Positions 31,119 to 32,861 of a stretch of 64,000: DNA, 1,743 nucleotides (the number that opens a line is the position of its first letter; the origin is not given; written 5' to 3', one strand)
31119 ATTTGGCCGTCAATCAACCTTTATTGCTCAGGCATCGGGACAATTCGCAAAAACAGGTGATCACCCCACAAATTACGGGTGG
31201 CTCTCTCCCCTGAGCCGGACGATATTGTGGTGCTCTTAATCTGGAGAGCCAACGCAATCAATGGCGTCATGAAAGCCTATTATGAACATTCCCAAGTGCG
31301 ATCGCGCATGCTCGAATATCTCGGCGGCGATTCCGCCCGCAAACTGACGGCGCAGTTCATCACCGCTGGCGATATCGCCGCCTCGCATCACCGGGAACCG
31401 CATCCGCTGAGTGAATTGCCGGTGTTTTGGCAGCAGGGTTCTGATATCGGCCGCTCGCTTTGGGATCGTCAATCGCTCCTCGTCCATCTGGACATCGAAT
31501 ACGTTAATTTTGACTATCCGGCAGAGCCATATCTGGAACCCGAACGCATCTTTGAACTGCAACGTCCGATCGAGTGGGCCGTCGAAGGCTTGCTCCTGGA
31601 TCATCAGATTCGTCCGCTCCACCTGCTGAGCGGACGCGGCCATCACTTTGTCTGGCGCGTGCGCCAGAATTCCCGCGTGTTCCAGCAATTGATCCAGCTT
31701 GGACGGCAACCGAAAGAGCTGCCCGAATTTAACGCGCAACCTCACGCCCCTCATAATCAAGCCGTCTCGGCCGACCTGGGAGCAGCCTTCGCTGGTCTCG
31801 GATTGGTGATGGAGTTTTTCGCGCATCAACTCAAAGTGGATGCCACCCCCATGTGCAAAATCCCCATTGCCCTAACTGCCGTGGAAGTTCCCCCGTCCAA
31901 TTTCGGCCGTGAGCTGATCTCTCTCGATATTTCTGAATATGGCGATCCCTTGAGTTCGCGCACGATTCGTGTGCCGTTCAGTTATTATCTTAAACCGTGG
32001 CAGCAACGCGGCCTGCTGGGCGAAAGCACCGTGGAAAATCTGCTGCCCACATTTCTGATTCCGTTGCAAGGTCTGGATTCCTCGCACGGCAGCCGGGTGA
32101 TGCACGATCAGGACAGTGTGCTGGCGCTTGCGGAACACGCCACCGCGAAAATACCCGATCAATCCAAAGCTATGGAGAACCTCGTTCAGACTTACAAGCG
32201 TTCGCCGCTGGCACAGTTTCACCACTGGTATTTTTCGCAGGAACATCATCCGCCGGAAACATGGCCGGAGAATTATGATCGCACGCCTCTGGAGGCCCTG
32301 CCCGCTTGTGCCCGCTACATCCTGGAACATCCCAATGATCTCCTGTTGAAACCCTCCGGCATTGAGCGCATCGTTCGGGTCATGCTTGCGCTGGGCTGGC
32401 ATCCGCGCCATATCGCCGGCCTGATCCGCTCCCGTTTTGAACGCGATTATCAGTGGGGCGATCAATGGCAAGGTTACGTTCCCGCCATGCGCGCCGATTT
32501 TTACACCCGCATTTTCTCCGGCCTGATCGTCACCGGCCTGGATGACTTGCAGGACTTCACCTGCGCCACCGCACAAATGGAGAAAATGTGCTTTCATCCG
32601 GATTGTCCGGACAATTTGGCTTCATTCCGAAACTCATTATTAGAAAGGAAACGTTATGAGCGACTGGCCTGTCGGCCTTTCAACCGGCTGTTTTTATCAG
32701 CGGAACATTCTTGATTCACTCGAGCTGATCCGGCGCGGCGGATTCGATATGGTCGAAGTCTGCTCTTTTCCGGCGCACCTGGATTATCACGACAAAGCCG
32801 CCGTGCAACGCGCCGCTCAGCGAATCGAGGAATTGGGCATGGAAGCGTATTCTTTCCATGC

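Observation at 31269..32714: Orphan 481-aa protein carrying all three AEP (primase-polymerase) catalytic motifs in a non-mobile context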

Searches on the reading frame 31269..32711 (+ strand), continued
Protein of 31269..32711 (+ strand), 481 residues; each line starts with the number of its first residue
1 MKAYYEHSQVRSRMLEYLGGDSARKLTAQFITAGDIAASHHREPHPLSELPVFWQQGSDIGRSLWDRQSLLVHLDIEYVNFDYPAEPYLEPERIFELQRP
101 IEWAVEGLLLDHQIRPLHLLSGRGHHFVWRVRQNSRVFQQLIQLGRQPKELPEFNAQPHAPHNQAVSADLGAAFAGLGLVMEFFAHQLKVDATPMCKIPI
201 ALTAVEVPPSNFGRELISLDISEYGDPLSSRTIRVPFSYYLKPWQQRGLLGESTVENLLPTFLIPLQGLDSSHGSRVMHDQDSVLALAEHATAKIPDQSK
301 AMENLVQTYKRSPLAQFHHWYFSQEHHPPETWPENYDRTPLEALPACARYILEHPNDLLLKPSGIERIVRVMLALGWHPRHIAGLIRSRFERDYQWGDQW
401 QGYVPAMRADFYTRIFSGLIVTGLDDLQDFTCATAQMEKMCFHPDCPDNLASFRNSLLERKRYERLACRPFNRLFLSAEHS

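Call 88: search_dna_similar(query=window:31269-32711:+, collection=phages, mode=protein, max_evalue=0.001, max_rows=10)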
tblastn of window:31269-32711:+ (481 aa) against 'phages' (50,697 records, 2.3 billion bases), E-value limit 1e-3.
No match.

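Call 89: list_cluster_members(proteins=[P0115, P0064, P0063, P0100, P0043])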
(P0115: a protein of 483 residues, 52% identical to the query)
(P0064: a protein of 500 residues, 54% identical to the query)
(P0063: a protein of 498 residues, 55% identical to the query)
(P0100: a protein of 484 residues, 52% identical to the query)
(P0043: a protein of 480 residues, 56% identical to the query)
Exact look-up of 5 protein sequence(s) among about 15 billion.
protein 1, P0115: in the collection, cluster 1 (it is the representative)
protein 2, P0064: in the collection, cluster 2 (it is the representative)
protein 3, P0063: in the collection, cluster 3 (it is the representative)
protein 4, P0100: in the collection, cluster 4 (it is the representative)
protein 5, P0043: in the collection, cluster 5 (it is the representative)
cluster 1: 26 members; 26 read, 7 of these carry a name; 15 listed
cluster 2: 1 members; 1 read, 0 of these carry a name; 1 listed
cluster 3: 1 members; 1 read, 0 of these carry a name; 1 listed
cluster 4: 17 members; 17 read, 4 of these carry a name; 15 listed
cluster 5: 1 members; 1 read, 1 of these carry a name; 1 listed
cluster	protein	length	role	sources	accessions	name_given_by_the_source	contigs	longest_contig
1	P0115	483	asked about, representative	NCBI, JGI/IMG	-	-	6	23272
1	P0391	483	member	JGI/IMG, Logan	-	hypothetical protein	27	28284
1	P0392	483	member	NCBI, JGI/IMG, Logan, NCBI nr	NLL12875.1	MAG: hypothetical protein GX267_05680 [Fibrobacter sp.] | hypothetical protein | hypothetical protein [Fibrobacter sp.]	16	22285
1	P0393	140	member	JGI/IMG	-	hypothetical protein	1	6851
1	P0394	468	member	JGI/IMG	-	hypothetical protein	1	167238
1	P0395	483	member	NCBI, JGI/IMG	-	hypothetical protein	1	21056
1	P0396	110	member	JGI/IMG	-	hypothetical protein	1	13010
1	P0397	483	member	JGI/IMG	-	hypothetical protein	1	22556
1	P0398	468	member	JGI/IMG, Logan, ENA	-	-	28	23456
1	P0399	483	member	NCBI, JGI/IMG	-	-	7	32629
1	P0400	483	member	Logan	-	-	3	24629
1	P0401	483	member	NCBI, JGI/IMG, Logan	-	-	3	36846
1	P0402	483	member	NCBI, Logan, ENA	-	-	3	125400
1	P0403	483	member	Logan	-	-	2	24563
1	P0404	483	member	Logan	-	-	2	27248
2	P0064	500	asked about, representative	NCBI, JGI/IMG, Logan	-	-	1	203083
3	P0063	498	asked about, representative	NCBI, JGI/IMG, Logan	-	-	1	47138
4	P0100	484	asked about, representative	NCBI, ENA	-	-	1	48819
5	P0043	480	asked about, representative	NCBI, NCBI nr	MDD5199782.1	MAG: hypothetical protein PHC88_08255 [Terrimicrobiaceae bacterium] | hypothetical protein [Terrimicrobiaceae bacterium]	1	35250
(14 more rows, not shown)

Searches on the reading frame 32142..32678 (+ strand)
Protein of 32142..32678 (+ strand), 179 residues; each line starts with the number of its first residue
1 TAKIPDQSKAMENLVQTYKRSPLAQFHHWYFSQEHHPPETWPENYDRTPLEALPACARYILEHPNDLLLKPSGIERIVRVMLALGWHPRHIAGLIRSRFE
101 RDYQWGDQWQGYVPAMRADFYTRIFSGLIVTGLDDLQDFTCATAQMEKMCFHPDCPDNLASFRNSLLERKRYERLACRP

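Call 51: predict_structure(alignment_id=A4)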
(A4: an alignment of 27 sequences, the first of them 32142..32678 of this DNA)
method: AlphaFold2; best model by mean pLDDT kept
length: 179 residues; sequences in the alignment: 27
mean_pLDDT: 80.0   pTM: 0.77
mean pLDDT of the five models: 80.0, 76.5, 76.0, 75.9, 75.2
residues with pLDDT >= 90: 30; 70-90: 123; 50-70: 22; < 50: 4
segments of 3 or more residues with pLDDT < 50: 1-4
pLDDT, mean of each block of 10 residues (from residue 1): 55 78 73 74 78 88 81 91 89 87 69 75 88 89 87 83 91 62
secondary structure, 60 per line:
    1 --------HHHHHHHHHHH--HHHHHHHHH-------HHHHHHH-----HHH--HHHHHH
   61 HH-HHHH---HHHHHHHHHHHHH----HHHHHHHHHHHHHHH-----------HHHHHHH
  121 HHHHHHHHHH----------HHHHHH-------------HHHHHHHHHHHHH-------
elements in order: H9-19 H22-30 H38-44 H55-62 H64-67 H71-83 H88-102 H114-130 H141-146 H160-172

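Call 53: fold_search(model_id=the predicted structure, library=pdb)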
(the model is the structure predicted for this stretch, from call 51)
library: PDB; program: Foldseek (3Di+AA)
matches with E <= 10: 35; with E <= 0.001: 0
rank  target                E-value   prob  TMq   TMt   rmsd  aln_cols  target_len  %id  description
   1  9e7y_F                1.2e+00  0.06  0.17  0.10  18.4       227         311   15  De Novo Mycobacterium tuberculosis transcription initiation promoter complex with 7-mer RNA and disordered Beta' Lid e (released 2025-10-01)
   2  3lvy_F                1.9e+00  0.07  0.20  0.19  13.7       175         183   13  Crystal Structure of Carboxymuconolactone Decarboxylase Family Protein SMU.961 from Streptococcus mutans (released 2010-03-09)
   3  8yuf_A                3.3e+00  0.07  0.22  0.26  15.1       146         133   14  Crystal structure of HEPN (Q64A) toxin (released 2025-04-02)
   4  6pyu_A                3.6e+00  0.02  0.15  0.04  24.1       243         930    9  Human PI3Kdelta in complex with Compound 4-2 ((3S)-1'-(cyclopropanecarbonyl)-5-(quinoxalin-6-yl)spiro[indole-3,2'-pyrr (released 2019-08-28)
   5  8xdj_B                4.2e+00  0.06  0.21  0.26  15.5       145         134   14  Crystal structure of AMPylated HEPN toxin (released 2024-12-18)
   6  6vj2_C                4.4e+00  0.04  0.20  0.15  19.8       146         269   13  3.10 Angstrom Resolution Crystal Structure of Foldase Protein (PrsA) from Lactococcus lactis (released 2020-02-05)
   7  5vi8_F                4.4e+00  0.03  0.17  0.11  18.0       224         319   14  Structure of a mycobacterium smegmatis transcription initiation complex with an upstream-fork promoter fragment (released 2017-04-26)
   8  7nri_D                4.4e+00  0.02  0.14  0.14  21.4       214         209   14  Structure of the darobactin-bound E. coli BAM complex (BamABCDE) (released 2021-04-21)
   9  5nx6_A                4.8e+00  0.01  0.13  0.10  15.3       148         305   14  Crystal structure of 1,8-cineole synthase from Streptomyces clavuligerus in complex with 2-fluoroneryl diphosphate (released 2017-09-20)
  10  8hc1_D                5.1e+00  0.02  0.16  0.14  15.1       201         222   13  CryoEM structure of Helicobacter pylori UreFD/urease complex (released 2023-05-03)
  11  3b5p                  5.3e+00  0.02  0.15  0.13  14.1       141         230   14  Crystal structure of a cadd-like protein of unknown function (npun_f6505) from nostoc punctiforme pcc 73102 at 2.00 A re (released 2007-11-13)
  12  7ky1                  6.2e+00  0.02  0.20  0.19  15.0       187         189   12  Molecular basis for control of antibiotic production by a bacterial hormones (released 2021-02-03)
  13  7bhc_A                6.8e+00  0.02  0.15  0.14  13.8       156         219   10  Escherichia coli YtfE E125L (released 2021-04-21)
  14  6du0                  7.1e+00  0.13  0.33  0.33   5.3       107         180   16  Crystal structure of eukaryotic DNA primase large subunit iron-sulfur cluster domain Y395L mutant (released 2018-12-12)
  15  2km4_MODEL_1_A        7.1e+00  0.02  0.14  0.16  16.8       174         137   11  Solution structure of Rtt103 CTD interacting domain (released 2010-09-08)
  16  9rtj_MODEL_1_B        7.5e+00  0.08  0.28  0.38  10.0       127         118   12  Hydrid structure of the helix bundle domain of pRN1 primase in complex with DNA, ATP and dGTP (released 2026-03-25)
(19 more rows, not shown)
